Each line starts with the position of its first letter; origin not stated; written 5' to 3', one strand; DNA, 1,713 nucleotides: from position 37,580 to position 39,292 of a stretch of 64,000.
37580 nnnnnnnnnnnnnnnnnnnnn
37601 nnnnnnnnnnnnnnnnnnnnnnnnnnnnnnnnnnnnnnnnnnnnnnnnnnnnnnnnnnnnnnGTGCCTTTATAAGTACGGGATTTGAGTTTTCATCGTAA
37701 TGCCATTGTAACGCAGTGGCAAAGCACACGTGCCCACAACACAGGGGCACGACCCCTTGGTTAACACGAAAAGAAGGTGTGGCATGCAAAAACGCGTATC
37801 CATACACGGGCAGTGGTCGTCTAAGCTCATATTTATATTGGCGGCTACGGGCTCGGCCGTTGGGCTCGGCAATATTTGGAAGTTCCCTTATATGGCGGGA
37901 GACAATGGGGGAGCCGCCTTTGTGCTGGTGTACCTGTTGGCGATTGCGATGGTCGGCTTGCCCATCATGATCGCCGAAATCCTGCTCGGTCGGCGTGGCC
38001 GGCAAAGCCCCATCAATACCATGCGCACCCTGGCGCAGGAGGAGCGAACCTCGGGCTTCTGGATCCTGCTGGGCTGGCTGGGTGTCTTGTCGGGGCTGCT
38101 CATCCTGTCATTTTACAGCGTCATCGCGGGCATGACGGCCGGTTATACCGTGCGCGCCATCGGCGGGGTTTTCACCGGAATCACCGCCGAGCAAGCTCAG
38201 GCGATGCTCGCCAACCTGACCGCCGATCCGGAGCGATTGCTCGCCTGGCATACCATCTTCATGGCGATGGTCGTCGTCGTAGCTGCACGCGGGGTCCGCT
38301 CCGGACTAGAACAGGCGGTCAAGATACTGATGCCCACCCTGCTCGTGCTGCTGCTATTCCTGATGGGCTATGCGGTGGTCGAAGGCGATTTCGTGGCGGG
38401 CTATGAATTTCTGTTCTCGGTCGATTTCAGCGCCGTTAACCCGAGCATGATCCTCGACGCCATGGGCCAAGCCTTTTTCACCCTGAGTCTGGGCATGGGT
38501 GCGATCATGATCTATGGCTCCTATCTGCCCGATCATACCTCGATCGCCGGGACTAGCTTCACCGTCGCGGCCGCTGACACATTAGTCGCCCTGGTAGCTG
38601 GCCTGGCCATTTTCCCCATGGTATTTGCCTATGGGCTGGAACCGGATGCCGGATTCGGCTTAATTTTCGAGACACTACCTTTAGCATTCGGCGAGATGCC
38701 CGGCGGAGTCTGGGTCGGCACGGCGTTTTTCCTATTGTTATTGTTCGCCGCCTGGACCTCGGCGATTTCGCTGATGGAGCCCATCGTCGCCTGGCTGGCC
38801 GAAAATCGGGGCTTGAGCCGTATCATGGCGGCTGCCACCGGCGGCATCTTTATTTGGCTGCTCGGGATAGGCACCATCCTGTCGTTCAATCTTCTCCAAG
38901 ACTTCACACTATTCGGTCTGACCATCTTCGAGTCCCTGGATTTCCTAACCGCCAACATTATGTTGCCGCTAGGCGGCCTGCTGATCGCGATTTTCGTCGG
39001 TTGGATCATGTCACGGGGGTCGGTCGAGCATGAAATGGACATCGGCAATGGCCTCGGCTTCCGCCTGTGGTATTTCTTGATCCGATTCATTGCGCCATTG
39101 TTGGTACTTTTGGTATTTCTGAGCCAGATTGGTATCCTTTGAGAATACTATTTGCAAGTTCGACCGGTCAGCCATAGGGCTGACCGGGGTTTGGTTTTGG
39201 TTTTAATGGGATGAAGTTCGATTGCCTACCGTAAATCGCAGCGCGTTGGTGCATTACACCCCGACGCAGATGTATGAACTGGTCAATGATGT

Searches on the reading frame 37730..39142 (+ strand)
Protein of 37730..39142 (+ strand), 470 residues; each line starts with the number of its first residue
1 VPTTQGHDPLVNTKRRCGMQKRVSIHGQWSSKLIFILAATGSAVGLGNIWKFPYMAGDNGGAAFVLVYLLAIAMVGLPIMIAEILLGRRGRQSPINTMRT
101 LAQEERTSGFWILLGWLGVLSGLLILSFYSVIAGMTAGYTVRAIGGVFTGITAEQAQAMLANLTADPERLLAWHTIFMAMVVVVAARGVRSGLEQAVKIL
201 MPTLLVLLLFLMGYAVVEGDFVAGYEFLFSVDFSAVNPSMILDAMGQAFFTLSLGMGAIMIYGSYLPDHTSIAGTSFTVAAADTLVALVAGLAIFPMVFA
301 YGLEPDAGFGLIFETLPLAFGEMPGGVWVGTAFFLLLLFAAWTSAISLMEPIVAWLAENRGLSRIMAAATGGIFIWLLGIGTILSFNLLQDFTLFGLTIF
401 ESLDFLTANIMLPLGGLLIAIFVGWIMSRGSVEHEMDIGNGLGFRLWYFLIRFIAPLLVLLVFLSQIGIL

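Call 48: search_protein_families(library=pfam, proteins=[window:37730-39142:+], max_evalue=0.0001)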
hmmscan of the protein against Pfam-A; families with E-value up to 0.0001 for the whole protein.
window:37730-39142:+ (470 aa): 1 family
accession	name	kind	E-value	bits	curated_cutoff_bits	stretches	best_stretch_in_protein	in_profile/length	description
PF00209.24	SNF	-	1.2e-42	146.8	27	2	27-144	2-113/524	Sodium:neurotransmitter symporter family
